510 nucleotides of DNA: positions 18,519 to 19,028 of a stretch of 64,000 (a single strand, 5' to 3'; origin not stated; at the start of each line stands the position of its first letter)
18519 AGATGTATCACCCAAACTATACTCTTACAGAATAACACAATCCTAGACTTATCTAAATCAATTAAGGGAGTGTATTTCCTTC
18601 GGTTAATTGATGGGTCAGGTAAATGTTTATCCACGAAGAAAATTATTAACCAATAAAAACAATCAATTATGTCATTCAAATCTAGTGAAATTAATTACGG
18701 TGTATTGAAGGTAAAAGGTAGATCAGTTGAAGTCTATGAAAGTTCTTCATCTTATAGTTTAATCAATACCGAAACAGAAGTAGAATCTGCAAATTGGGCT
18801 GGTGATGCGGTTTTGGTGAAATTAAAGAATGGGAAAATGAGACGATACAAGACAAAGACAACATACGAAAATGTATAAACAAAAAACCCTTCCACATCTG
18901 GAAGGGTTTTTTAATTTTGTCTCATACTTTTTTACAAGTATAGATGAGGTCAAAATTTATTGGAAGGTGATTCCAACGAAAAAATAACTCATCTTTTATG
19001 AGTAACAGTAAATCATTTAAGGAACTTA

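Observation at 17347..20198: Intact 2.84-kb IS1595-family transposon carrying four passenger genes (24-bp IRs, 8-bp TSD)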

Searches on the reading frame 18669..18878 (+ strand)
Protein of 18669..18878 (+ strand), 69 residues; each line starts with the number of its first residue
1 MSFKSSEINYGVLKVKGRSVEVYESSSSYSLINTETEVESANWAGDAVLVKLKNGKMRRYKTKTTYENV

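Call 5: search_protein_families(library=pfam, proteins=[window:18669-18878:+], max_evalue=0.1)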
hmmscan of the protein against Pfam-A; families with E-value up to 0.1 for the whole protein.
window:18669-18878:+ (69 aa): 0 families

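Call 22: search_protein_families(library=ncbifam, proteins=[window:18669-18878:+], max_evalue=0.1)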
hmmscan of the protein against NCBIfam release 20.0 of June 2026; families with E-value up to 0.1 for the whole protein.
window:18669-18878:+ (69 aa): 0 families

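Call 23: search_protein_families(library=padloc, proteins=[window:18669-18878:+], max_evalue=0.1)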
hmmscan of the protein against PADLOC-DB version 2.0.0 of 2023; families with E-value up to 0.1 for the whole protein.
window:18669-18878:+ (69 aa): 0 families

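Call 24: find_homologous_proteins(query=window:18669-18878:+, max_evalue=0.001)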
Query window:18669-18878:+ (69 aa): 1 proteins with E <= 0.001 among 1 candidates.
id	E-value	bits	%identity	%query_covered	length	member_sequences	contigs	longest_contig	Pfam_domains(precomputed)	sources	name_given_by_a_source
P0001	7.5e-36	137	100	100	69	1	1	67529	-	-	-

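Call 59: predict_structure(protein=window:18669-18878:+)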
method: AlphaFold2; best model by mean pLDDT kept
length: 69 residues; sequences in the alignment: 1
mean_pLDDT: 68.2   pTM: 0.50
mean pLDDT of the five models: 68.2, 66.6, 63.9, 63.2, 51.9
residues with pLDDT >= 90: 0; 70-90: 41; 50-70: 17; < 50: 11
segments of 3 or more residues with pLDDT < 50: 1-6, 66-69
pLDDT, mean of each block of 10 residues (from residue 1): 52 75 61 68 82 81 56
secondary structure, 60 per line:
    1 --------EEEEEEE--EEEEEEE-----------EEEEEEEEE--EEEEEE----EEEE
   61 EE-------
elements in order: E9-15 E18-24 E36-44 E47-52 E57-62

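Call 62: search_protein_representatives(protein=window:18669-18878:+)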
Query: 69 residues. Proteins with E-value up to 0.001 (for the whole library): 56; up to 1e-10: 6; up to 1e-30: 1. The best 56 are listed.
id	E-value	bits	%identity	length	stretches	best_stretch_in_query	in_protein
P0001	2.4e-36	137.4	100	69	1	1-69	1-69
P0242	3.3e-13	64.9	43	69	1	3-67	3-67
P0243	7.0e-12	60.7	41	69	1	3-68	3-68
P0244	2.7e-11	58.8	48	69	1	7-67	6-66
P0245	7.1e-11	57.5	46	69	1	3-69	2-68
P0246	9.3e-11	57.2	46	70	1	1-69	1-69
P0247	1.1e-10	57.0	45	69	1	2-68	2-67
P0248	3.4e-10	55.4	37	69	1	1-67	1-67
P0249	2.3e-09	52.8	45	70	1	1-67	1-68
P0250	2.8e-09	52.5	42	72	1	1-66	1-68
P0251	3.5e-09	52.3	40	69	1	1-67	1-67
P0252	3.6e-09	52.2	41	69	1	1-66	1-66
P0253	3.7e-09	52.2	39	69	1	2-68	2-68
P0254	7.2e-09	51.2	44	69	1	5-68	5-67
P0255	1.2e-08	50.6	40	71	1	8-69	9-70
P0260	6.0e-08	48.4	29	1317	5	18-56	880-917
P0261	6.8e-08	48.2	39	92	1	9-68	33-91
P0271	6.5e-06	42.0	39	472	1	1-67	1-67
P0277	3.0e-05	39.9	35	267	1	3-67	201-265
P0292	4.9e-04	36.1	28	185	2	8-68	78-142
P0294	6.0e-04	35.8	28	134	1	9-65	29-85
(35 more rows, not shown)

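Call 63: fold_search(model_id=the predicted structure, library=pdb)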
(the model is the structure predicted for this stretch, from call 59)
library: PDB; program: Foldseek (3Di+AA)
matches with E <= 10: 1177; with E <= 0.001: 0
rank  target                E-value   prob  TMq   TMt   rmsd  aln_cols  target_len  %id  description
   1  5tue_B                1.1e-01  0.41  0.32  0.06  20.6        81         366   16  Crystal structure of tetracycline destructase Tet(50) (released 2017-05-10)
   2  5n76_A                1.1e-01  0.77  0.33  0.36   9.5        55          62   18  Crystal structure of the apo-form of the CO dehydrogenase accessory protein CooT from Rhodospirillum rubrum (released 2017-05-10)
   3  5tuf_B                1.4e-01  0.38  0.32  0.06  20.8        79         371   16  Crystal structure of tetracycline destructase Tet(50) in complex with anhydrotetracycline (released 2017-05-10)
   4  5tul                  1.4e-01  0.30  0.33  0.07  18.2        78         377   17  Crystal structure of tetracycline destructase Tet(55) (released 2017-05-10)
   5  5miu_B                1.5e-01  0.85  0.29  0.05   2.8        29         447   28  G307E variant of Murine Apoptosis Inducing Factor (oxidized state) (released 2017-07-12)
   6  4d7e_C                1.5e-01  0.80  0.30  0.06   3.4        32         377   25  An unprecedented NADPH domain conformation in Lysine Monooxygenase NbtG from Nocardia farcinica (released 2015-04-01)
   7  5n76_F                1.6e-01  0.69  0.33  0.37   9.0        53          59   13  Crystal structure of the apo-form of the CO dehydrogenase accessory protein CooT from Rhodospirillum rubrum (released 2017-05-10)
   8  5miu_A                1.8e-01  0.82  0.29  0.05   2.8        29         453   28  G307E variant of Murine Apoptosis Inducing Factor (oxidized state) (released 2017-07-12)
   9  4k22_A                1.9e-01  0.25  0.30  0.07  21.0        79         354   14  Structure of the C-terminal truncated form of E.Coli C5-hydroxylase UBII involved in ubiquinone (Q8) biosynthesis (released 2013-05-29)
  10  9fl7_A                2.0e-01  0.82  0.32  0.06   3.0        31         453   22  Cryo-EM structure of human AK2 bound to reduced human AIFM1 (residues 102-613), class 3 (released 2025-05-14)
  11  9n4y_m                2.3e-01  0.82  0.32  0.05   3.6        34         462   20  CryoEM structure of a filamentous soluble pyridine nucleotide transhydrogenase (released 2025-07-16)
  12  4bur_A                2.3e-01  0.80  0.30  0.05   2.9        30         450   23  Crystal structure of the reduced human Apoptosis inducing factor complexed with NAD (released 2014-07-09)
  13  9n4y_y                2.5e-01  0.92  0.33  0.05   1.3        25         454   28  CryoEM structure of a filamentous soluble pyridine nucleotide transhydrogenase (released 2025-07-16)
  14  5fs8                  2.5e-01  0.80  0.31  0.05   2.9        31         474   22  Crystal structure of the G308E mutant of human apoptosis inducing factor (released 2016-05-11)
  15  5n76_B                2.5e-01  0.60  0.33  0.36   9.8        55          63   20  Crystal structure of the apo-form of the CO dehydrogenase accessory protein CooT from Rhodospirillum rubrum (released 2017-05-10)
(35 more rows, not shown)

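Call 64: search_protein_families(library=pfam, proteins=[P0260, P0271, P0277, P0292, P0294, P0261, P0242, P0244], max_evalue=0.01)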
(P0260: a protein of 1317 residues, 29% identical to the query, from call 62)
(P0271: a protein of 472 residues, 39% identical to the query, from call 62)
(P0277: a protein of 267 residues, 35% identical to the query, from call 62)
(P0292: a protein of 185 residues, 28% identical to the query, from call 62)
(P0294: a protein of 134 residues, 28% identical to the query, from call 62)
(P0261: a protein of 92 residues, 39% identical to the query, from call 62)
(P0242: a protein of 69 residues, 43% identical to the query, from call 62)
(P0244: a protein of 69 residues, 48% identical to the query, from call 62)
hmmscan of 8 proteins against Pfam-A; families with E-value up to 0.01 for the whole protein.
P0260 (1317 aa): 4 families
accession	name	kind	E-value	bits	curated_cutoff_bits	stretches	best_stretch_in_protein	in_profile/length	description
PF20646.2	Hpf1_C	-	2.9e-59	196.8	25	12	526-560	3-35/35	Hpf1 C-terminal YTTT repeat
PF03242.18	LEA_3a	-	0.0001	23.1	24.7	0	593-668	17-86/98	Late embryogenesis abundant protein (LEA_3a subfamily)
PF22272.1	LEA_3b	-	0.0011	19.8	27.5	0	951-963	28-40/87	Late embryogenesis abundant protein (LEA_3b subfamily)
PF02245.21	Pur_DNA_glyco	-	0.0032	17.3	27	0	580-616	22-57/181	Methylpurine-DNA glycosylase (MPG)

P0271 (472 aa): 0 families

P0277 (267 aa): 1 family
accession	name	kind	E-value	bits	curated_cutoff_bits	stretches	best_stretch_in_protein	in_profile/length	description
PF09603.15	Fib_succ_major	-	1.5e-41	143.2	33.9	1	10-199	1-187/187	Fibrobacter succinogenes major domain (Fib_succ_major)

P0292 (185 aa): 1 family
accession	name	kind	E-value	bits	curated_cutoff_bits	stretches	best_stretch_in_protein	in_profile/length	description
PF11396.14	PepSY_like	-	0.0088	16.8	28.3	1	56-118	4-65/83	Putative beta-lactamase-inhibitor-like, PepSY-like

P0294 (134 aa): 0 families

P0261 (92 aa): 0 families

P0242 (69 aa): 0 families

P0244 (69 aa): 0 families

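Call 69: search_protein_families(library=phrogs, proteins=[window:18669-18878:+], max_evalue=0.01)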
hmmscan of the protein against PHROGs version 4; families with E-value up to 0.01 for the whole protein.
window:18669-18878:+ (69 aa): 0 families

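Call 75: find_encoding_contigs(protein=P0242, flank=5000, max_places=4)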
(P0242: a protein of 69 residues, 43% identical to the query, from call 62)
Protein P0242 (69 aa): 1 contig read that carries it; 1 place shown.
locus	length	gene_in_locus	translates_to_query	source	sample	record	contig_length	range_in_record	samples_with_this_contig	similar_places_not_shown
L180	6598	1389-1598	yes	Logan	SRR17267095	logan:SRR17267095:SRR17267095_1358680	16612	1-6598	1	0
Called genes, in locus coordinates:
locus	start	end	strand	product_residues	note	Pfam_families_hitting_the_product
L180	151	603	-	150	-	-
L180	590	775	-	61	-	-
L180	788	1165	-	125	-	PF13560:HTH_31 (weak), PF01381:HTH_3, PF12844:HTH_19, PF13443:HTH_26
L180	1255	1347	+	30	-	-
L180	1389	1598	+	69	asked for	-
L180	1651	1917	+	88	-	-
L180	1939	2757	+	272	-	-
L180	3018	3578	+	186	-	-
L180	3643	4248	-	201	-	PF00239:Resolvase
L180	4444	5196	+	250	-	PF12686:DUF3800 (weak)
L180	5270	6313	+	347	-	PF00078:RVT_1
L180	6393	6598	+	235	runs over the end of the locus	-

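Call 77: find_encoding_contigs(protein=P0244, flank=6000, max_places=4)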
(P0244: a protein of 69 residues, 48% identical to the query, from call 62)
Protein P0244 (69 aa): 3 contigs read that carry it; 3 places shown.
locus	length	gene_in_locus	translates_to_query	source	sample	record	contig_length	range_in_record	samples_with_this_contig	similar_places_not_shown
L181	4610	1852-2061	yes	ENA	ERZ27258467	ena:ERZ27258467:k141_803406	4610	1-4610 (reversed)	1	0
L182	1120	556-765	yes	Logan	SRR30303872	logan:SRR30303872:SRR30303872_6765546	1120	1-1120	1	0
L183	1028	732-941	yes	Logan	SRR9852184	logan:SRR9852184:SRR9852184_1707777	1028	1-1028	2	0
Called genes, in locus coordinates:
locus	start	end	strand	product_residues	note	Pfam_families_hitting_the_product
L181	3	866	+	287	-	?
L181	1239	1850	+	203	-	PF00239:Resolvase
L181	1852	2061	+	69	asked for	-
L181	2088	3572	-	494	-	-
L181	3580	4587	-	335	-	PF18733:HEPN_LA2681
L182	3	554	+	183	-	?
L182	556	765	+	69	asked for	-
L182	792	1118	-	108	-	?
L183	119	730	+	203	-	PF00239:Resolvase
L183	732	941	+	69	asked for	-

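Call 79: search_solved_structures(query=A1, max_evalue=10)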
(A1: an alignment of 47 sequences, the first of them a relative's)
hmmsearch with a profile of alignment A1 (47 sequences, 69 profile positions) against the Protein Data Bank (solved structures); distinct sequences matched with E-value up to 10: 5.
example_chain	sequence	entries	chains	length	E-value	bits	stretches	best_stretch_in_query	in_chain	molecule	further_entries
5m89_A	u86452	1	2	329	0.01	18.9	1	30-61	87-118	Spliceosome WD40 Sc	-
9l5r_q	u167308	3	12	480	0.028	17.5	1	30-61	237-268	Pre-mRNA-processing factor 19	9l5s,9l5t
7xfp_A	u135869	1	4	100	0.29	14.2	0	37-62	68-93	IceA2 protein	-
7qrw_A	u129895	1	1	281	0.75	12.9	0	32-62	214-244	Isoform 4 of Tripartite motif-containing protein 3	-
1r5m_A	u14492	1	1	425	4.6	10.4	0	34-63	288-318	SIR4-interacting protein SIF2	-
